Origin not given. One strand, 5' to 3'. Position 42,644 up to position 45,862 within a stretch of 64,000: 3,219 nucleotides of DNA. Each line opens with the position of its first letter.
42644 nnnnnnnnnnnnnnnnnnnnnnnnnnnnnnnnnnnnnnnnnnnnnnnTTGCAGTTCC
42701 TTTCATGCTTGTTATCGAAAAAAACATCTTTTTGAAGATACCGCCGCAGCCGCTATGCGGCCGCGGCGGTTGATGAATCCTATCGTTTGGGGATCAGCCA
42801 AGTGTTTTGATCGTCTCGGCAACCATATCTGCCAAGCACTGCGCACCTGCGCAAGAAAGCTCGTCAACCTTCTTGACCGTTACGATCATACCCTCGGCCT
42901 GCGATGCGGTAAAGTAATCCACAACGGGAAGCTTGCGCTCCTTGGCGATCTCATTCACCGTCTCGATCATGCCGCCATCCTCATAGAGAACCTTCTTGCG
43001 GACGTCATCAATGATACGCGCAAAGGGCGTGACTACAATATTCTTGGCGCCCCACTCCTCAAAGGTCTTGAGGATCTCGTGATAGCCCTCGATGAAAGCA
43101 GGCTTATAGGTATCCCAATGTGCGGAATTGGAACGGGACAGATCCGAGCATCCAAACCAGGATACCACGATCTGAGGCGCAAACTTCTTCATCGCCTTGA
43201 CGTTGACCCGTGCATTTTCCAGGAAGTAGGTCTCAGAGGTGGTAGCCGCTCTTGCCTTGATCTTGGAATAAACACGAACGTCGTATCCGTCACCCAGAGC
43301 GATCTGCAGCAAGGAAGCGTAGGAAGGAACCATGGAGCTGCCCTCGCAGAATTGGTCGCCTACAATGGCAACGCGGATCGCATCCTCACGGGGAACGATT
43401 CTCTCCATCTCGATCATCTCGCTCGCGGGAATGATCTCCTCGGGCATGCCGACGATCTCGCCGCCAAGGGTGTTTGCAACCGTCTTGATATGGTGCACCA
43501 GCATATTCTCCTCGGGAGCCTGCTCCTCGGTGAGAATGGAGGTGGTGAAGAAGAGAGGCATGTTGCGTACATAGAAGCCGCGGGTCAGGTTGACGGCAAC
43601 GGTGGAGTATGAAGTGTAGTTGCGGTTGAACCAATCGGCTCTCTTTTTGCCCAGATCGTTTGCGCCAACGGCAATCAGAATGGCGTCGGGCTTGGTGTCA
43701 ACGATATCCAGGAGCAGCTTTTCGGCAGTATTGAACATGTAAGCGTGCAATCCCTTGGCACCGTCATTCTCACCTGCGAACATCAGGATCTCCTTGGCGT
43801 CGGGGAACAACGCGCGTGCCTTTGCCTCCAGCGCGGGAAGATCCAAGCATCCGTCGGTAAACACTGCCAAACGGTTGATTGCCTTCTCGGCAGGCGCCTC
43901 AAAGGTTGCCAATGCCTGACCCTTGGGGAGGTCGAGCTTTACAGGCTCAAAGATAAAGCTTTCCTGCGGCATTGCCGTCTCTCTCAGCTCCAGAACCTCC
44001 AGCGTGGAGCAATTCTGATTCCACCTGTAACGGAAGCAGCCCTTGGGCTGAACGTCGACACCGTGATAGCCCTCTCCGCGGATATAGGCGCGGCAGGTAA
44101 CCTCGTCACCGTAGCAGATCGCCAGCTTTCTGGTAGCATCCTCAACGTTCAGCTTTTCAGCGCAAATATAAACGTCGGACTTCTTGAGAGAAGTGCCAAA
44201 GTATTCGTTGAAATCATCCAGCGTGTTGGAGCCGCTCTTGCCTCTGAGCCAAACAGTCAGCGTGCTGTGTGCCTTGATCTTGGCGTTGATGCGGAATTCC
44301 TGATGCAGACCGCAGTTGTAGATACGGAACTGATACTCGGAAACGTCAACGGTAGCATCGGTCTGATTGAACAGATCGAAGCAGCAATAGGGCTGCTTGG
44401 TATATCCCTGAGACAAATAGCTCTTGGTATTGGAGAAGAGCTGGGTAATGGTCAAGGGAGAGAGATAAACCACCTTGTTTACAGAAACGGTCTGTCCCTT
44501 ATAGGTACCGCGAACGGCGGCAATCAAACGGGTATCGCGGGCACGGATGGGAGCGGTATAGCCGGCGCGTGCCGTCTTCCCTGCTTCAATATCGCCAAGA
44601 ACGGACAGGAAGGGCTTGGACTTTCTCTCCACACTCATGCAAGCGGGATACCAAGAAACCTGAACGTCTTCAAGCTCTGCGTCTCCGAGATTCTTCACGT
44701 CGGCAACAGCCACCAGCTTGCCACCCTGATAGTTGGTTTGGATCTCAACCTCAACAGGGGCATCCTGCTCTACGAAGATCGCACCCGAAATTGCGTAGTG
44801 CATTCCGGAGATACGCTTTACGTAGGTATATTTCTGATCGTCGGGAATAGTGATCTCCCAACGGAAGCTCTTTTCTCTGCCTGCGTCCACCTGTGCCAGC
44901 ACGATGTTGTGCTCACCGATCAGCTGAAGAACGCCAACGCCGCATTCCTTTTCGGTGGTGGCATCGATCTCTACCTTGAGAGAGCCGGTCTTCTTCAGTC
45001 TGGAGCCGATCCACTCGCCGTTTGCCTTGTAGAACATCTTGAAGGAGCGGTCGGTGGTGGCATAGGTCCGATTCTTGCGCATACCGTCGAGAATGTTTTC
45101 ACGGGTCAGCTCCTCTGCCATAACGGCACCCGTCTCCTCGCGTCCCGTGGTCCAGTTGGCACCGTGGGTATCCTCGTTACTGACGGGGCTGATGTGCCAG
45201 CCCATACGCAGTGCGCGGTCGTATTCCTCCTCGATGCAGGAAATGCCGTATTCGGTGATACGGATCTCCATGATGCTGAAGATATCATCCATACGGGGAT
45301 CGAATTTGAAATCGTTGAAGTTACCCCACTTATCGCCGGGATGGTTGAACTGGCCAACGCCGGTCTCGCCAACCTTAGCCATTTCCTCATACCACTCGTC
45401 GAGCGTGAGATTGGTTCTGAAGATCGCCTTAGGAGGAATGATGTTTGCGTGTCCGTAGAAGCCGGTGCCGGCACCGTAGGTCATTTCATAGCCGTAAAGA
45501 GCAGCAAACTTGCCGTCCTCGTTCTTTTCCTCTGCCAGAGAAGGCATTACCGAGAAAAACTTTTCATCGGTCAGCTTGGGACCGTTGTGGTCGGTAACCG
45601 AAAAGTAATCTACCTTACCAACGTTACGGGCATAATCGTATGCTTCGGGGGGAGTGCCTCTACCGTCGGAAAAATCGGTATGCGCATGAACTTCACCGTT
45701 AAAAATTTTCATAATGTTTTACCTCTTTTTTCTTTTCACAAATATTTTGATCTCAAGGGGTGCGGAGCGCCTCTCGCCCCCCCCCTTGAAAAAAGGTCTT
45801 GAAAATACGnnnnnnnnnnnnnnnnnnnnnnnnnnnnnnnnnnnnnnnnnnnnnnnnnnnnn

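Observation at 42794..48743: Tandem pair of ~975-aa cytoplasmic PHP-domain proteins with two apparently catalytically dead SGNH-like modules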

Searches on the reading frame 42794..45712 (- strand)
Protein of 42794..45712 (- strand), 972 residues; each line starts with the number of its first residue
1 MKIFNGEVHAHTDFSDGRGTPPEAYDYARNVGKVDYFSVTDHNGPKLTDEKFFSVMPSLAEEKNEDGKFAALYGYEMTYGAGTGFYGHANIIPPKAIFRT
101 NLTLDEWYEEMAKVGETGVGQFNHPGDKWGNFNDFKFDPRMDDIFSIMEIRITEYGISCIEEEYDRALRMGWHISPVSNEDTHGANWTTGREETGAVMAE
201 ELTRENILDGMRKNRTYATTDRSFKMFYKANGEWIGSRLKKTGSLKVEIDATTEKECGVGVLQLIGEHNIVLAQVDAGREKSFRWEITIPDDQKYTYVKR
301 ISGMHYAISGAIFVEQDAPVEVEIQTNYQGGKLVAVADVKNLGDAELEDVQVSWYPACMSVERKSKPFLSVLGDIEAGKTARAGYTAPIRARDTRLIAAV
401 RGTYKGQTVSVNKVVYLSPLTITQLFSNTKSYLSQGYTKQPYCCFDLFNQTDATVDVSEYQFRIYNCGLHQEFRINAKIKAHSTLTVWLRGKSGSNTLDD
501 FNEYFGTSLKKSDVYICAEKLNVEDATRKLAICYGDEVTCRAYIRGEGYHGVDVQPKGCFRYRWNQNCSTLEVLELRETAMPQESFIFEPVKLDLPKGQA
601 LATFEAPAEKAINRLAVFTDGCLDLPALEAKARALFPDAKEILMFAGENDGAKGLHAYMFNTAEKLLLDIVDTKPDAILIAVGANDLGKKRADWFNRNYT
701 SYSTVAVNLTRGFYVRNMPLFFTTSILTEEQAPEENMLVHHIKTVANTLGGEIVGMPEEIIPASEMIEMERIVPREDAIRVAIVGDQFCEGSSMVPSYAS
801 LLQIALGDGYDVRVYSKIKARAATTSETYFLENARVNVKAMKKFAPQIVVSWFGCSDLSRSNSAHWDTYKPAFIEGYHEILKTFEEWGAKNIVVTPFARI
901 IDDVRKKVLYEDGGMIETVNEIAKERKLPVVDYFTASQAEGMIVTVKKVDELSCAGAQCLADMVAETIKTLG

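Call 5: search_protein_families(library=pfam, proteins=[window:42794-45712:-], max_evalue=0.1)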
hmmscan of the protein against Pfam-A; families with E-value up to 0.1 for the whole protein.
window:42794-45712:- (972 aa): 6 families
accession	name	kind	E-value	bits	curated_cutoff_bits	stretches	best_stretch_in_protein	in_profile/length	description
PF13472.12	Lipase_GDSL_2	-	6.6e-07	30.4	32.9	1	784-939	2-155/178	GDSL-like Lipase/Acylhydrolase family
PF12228.14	DUF3604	-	1.4e-05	24.2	20.4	1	185-221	371-407/591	Protein of unknown function (DUF3604)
PF00657.28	Lipase_GDSL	-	0.00028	21.5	23.6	0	792-936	24-178/208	GDSL-like Lipase/Acylhydrolase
PF00932.25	LTD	-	0.026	15.3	34.3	0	446-496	26-74/109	Lamin Tail Domain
PF00850.24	Hist_deacetyl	-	0.059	13.1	27.9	0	818-894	201-276/298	Histone deacetylase domain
PF04311.20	DUF459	-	0.072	12.9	27.2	0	791-878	6-94/197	Protein of unknown function (DUF459)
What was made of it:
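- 43958..45004 (-): A residues 237-585: Ig-like sandwich 1 (237-316, part of the CehA/McbA model), variable sandwich 2 (317-418), lamin-tail-like domain (419-585). Own Pfam LTD score is only 15.3 bits (call 5).
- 42797..43381 (-): A residues 778-972: M2, a complete SGNH fold with the catalytic residues replaced (GDQ, GCSD, VDEL). Pfam Lipase_GDSL_2 at 30.4 bits, cut-off 32.9 (call 5).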

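Call 7: search_protein_families(library=ncbifam, proteins=[window:42794-45712:-], max_evalue=1)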
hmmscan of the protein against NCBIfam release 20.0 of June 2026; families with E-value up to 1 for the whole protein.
window:42794-45712:- (972 aa): 4 families
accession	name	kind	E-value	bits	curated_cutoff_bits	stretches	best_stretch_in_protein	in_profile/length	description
NF038032.1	CehA_McbA_metalo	domain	2.1e-24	86.6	80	1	5-315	4-315/315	CehA/McbA family metallohydrolase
NF042968.1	AcxylEst_AxeA1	equivalog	1.7e-10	39.9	700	1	773-963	269-458/459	acetylxylan esterase AxeA1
NF005928.0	PRK07945.1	equivalog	0.002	17.5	250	1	4-48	98-140/337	PHP domain-containing protein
NF047791.1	RNaseRnm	equivalog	0.12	11.6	375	1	7-43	4-39/275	RNase RNM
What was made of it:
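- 45005..45712 (-): A residues 1-236: PHP (CehA/McbA-type) metal-hydrolase barrel, the presumed catalytic domain. NF038032 covers residues 5-315 at 86.6 bits (call 7).
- Closest known: CehA/McbA family metallohydrolase domain. Same: The N-terminal 315 residues (PHP barrel plus first Ig-like sandwich) match the whole model, positions 4-315 of 315, with A above the curated cut-off (call 7).
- NF038032 match (call 7).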

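Call 8: search_solved_structures(query=window:42794-45712:-, max_evalue=1, show_alignments=3)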
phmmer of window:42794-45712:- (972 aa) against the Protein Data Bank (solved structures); distinct sequences matched with E-value up to 1: 0.
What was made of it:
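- Tried and rejected: Sequence search of A against all PDB chains found nothing at E <= 1 (call 8).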

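Call 9: find_homologous_proteins(query=window:42794-45712:-, max_evalue=0.00001)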
Query window:42794-45712:- (972 aa): 107 proteins with E <= 0.00001 among 8000 candidates.
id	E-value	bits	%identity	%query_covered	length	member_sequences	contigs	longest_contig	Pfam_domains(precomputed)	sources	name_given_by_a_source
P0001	0.0e+0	2256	100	100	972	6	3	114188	PF13472.13,PF12228.15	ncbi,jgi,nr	ncbi:MAG: hypothetical protein E7629_00245 [Ruminococcaceae bacterium]|nr:hypothetical protein [Osci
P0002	0.0e+0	2067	90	100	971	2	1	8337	PF13472.13,PF12228.15,PF00657.29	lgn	-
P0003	0.0e+0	1925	84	100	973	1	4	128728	PF13472.13,PF12228.15,PF00657.29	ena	-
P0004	0.0e+0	1842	81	100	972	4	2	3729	PF13472.13,PF12228.15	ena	-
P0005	0.0e+0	1769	77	100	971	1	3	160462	PF13472.13,PF12228.15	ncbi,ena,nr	ncbi:MAG: CehA/McbA family metallohydrolase [Clostridia bacterium]|nr:CehA/McbA family metallohydrol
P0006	0.0e+0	1753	76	100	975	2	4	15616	PF13472.13,PF12228.15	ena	-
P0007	0.0e+0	1680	72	100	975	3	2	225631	PF13472.13,PF12228.15,PF00657.29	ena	-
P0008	0.0e+0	1671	72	100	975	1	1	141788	PF13472.13,PF12228.15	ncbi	-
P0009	0.0e+0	1624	70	100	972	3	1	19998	PF13472.13,PF12228.15,PF00657.29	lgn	-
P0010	0.0e+0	1437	69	89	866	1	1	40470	PF13472.13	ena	-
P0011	0.0e+0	1340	60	100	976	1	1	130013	PF13472.13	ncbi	-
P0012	0.0e+0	1300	59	100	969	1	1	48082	PF13472.13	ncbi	-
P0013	0.0e+0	1270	56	100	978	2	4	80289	PF13472.13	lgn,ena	-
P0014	0.0e+0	1263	57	100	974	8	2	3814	PF13472.13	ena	-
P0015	0.0e+0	1258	57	100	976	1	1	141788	PF13472.13,PF12228.15,PF00657.29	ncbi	-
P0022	4.2e-293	993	48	100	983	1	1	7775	PF13472.13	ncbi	-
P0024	1.8e-237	809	40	100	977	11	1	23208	PF13472.13,PF12228.15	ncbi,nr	ncbi:MAG: CehA/McbA family metallohydrolase [Clostridia bacterium]|nr:CehA/McbA family metallohydrol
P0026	1.2e-208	714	37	100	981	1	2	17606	PF13472.13,PF12228.15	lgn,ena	-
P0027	1.9e-204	700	38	100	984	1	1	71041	PF13472.13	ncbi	-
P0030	1.0e-183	631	36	100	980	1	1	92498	PF13472.13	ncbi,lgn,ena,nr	ncbi:MAG: CehA/McbA family metallohydrolase [Clostridia bacterium]|nr:CehA/McbA family metallohydrol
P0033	4.8e-101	358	38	55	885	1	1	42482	PF00932.26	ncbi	-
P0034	5.4e-100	354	37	55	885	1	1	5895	PF00932.26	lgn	-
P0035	1.1e-93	333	35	57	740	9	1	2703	PF00932.26,PF12228.15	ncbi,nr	ncbi:MAG: hypothetical protein IJF31_06205, partial [Clostridia bacterium]|nr:hypothetical protein [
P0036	1.8e-93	332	35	56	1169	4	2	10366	PF00932.26,PF12228.15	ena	-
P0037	8.9e-93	330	35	56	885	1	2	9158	PF00932.26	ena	-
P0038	2.5e-91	325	33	56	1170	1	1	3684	PF00932.26,PF12228.15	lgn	-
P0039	4.2e-89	318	34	60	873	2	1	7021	PF00932.26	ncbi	-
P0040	7.9e-89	317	35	56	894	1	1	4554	PF00932.26,PF12228.15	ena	-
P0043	4.7e-87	311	34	56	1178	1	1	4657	PF00932.26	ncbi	-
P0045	6.1e-86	308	33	56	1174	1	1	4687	PF00932.26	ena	-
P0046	9.9e-86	307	33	60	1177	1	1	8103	PF00932.26,PF12228.15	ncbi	-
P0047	2.6e-85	305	33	56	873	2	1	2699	PF00932.26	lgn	-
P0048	2.5e-84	302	32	60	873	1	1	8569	PF00932.26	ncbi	-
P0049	3.0e-84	302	34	56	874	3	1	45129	PF00932.26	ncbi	-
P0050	3.0e-84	302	33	60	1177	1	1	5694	PF00932.26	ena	-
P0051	6.2e-84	301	32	60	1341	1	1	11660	PF00932.26,PF12228.15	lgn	-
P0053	1.9e-83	299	34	56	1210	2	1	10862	PF00932.26,PF12228.15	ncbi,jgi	jgi:hypothetical protein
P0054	6.3e-83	298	34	56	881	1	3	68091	PF00932.26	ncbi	-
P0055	9.0e-83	297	33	56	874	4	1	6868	PF00932.26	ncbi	-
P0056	4.8e-81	291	32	56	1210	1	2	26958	PF00932.26,PF12228.15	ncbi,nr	ncbi:MAG: CehA/McbA family metallohydrolase [Clostridia bacterium]|nr:CehA/McbA family metallohydrol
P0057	5.6e-81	291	32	58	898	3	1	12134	PF00932.26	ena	-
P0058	6.7e-80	288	32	55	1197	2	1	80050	PF00932.26,PF12228.15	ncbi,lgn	-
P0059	9.3e-80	287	34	56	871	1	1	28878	PF00932.26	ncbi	-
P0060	1.2e-79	287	32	52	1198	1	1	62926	PF00932.26,PF12228.15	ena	-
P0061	3.0e-79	285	33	53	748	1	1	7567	PF00932.26,PF12228.15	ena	-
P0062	4.4e-75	272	31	56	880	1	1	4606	PF00932.26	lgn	-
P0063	8.3e-75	271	31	58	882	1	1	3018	PF00932.26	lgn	-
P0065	3.4e-53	199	36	31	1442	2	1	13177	PF00932.26,PF17957.8,PF01336.32,PF12228.15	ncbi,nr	ncbi:MAG: CehA/McbA family metallohydrolase [Caloramator sp.]|nr:CehA/McbA family metallohydrolase [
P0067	1.1e-39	154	31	36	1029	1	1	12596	PF00932.26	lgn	-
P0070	1.0e-32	131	30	30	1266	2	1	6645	PF13287.13,PF13290.14,PF18942.6,PF01336.32,PF09822.17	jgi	-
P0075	4.3e-19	86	28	25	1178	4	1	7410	PF01336.32,PF00395.26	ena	-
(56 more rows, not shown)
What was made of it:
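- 42794..45712 (-): Gene A, 972-aa paralog with the same architecture. 100% identical to P0001 from a Ruminococcaceae/Oscillospiraceae MAG (call 9).
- Closest known: CehA/McbA family metallohydrolase domain. Same: NCBI already names several homologs this way (call 9).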

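Call 17: find_encoding_contigs(protein=P0008, flank=10000, max_places=2)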
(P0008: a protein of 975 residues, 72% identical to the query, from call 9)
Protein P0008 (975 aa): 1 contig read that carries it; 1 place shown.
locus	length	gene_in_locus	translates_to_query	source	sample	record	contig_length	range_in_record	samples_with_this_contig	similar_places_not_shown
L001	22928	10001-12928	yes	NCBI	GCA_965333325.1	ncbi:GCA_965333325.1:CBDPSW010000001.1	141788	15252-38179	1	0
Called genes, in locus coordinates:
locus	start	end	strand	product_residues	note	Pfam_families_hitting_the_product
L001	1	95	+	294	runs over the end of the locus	PF00009:GTP_EFTU, PF00350:Dynamin_N (weak), PF01926:MMR_HSR1, PF02421:FeoB_N, PF03193:RsgA_GTPase (faint), PF04548:AIG1 (weak), PF07650:KH_2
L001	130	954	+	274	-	PF11967:RecO_N, PF02565:RecO_C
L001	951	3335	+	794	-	PF00488:MutS_V, PF20297:MSSS, PF01713:Smr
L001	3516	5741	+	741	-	PF00149:Metallophos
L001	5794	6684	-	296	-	PF12833:HTH_18, PF00165:HTH_AraC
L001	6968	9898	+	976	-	PF12228:DUF3604 (faint), PF00657:Lipase_GDSL (faint), PF13472:Lipase_GDSL_2 (weak)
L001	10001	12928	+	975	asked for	PF12228:DUF3604 (faint), PF13472:Lipase_GDSL_2 (faint)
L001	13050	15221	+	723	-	PF16875:Glyco_hydro_36N, PF02065:Melibiase, PF16874:Glyco_hydro_36C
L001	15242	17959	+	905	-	PF07944:Beta-AFase-like_GH127_cat, PF20736:Glyco_hydro127M, PF06283:ThuA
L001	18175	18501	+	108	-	PF03551:PadR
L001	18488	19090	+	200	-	PF22564:HAAS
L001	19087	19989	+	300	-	PF13349:DUF4097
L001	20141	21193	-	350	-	PF01820:Dala_Dala_lig_N, PF02655:ATP-grasp_3 (weak), PF02786:CPSase_L_D2, PF02222:ATP-grasp, PF07478:Dala_Dala_lig_C, PF13535:ATP-grasp_4 (weak)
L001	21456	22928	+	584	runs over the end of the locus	PF01501:Glyco_transf_8, PF18404:Glyco_transf_24, PF01553:Acyltransferase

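Call 18: find_encoding_contigs(protein=P0030, flank=10000, max_places=2)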
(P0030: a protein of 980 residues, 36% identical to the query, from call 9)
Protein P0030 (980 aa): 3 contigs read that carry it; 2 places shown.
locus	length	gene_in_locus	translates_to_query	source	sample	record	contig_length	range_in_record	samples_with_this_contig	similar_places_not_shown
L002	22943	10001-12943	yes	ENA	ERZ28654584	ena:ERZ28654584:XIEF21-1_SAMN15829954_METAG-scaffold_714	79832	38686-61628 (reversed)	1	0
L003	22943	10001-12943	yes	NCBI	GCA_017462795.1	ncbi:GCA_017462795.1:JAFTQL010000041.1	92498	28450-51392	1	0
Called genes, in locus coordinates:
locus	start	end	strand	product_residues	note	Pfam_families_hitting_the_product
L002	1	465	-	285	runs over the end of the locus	PF02588:YitT_membrane, PF10035:DUF2179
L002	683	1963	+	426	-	PF00070:Pyr_redox (faint), PF00890:FAD_binding_2 (weak), PF01134:GIDA (faint), PF01266:DAO (weak), PF03486:HI0933_like (weak), PF07992:Pyr_redox_2 (faint), PF12831:FAD_oxidored, PF13450:NAD_binding_8 (weak)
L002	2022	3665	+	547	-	-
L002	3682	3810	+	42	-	-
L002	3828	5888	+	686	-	PF00753:Lactamase_B (weak)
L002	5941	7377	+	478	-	-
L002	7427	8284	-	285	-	PF12833:HTH_18, PF00165:HTH_AraC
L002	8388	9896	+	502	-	-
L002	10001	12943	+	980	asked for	PF13472:Lipase_GDSL_2 (faint)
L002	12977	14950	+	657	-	PF17167:Glyco_hydro_94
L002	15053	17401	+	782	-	PF22666:Glyco_hydro_2_N2 (weak), PF02837:Glyco_hydro_2_N, PF00703:Glyco_hydro_2, PF02836:Glyco_hydro_2_C, PF16355:DUF4982, PF18565:Glyco_hydro2_C5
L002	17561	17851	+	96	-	PF13740:ACT_6, PF01842:ACT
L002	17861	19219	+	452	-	PF05167:DUF711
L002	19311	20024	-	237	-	PF19567:CpsB_CapC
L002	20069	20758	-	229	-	PF01656:CbiA, PF02374:ArsA_ATPase (faint), PF10609:ParA, PF13614:AAA_31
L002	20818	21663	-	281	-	PF02706:Wzz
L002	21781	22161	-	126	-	-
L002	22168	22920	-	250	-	PF01479:S4 (weak), PF00849:PseudoU_synth_2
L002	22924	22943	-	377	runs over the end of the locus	PF00768:Peptidase_S11, PF13354:Beta-lactamase2 (weak)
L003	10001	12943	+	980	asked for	PF13472:Lipase_GDSL_2 (faint)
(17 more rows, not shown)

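Call 20: find_encoding_contigs(protein=P0027, flank=10000, max_places=1)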
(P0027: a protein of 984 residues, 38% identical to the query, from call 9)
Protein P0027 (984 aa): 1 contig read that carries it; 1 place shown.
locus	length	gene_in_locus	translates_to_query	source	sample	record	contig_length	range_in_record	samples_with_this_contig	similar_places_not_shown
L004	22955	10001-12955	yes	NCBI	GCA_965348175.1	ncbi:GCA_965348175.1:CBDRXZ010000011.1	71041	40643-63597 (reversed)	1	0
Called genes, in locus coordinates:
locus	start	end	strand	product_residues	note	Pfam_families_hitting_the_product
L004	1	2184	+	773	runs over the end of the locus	-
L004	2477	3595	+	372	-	PF16822:ALGX, PF14286:DHHW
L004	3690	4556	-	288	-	PF00165:HTH_AraC, PF12833:HTH_18, PF00165:HTH_AraC (weak)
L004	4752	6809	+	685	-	-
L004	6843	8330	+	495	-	-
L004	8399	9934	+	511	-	-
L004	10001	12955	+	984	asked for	PF13472:Lipase_GDSL_2 (faint)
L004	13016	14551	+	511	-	-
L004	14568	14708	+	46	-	-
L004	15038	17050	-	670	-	PF03717:PBP_dimer, PF00905:Transpeptidase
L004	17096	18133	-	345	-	PF02517:Rce1-like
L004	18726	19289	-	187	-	-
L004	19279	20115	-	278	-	PF04085:MreC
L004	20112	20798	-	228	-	-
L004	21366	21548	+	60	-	-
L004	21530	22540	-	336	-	PF00022:Actin, PF06723:MreB_Mbl, PF00012:HSP70, PF14450:FtsA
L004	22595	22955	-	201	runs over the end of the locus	PF02545:Maf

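Call 21: find_encoding_contigs(protein=P0024, flank=10000, max_places=1)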
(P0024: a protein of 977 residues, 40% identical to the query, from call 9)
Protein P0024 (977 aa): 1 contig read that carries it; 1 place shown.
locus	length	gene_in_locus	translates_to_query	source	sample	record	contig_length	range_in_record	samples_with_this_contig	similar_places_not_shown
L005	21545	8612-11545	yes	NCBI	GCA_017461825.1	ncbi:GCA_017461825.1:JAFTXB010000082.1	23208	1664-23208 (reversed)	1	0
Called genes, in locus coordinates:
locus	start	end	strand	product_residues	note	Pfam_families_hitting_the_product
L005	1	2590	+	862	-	?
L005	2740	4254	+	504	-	PF13416:SBP_bac_8 (weak)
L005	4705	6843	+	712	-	-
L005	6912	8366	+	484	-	-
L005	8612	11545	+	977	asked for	PF12228:DUF3604 (faint), PF13472:Lipase_GDSL_2 (faint)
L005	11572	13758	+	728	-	PF16875:Glyco_hydro_36N, PF02065:Melibiase, PF16874:Glyco_hydro_36C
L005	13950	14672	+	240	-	PF19567:CpsB_CapC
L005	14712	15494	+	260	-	PF02706:Wzz (weak)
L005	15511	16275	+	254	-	PF01656:CbiA, PF10609:ParA (weak), PF13614:AAA_31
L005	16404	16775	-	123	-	-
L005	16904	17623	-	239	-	PF00543:P-II (faint)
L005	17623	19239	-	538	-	PF07556:DUF1538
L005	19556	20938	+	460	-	PF01595:CNNM, PF00571:CBS (weak), PF03471:CorC_HlyC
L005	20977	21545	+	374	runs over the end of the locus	PF03977:OAD_beta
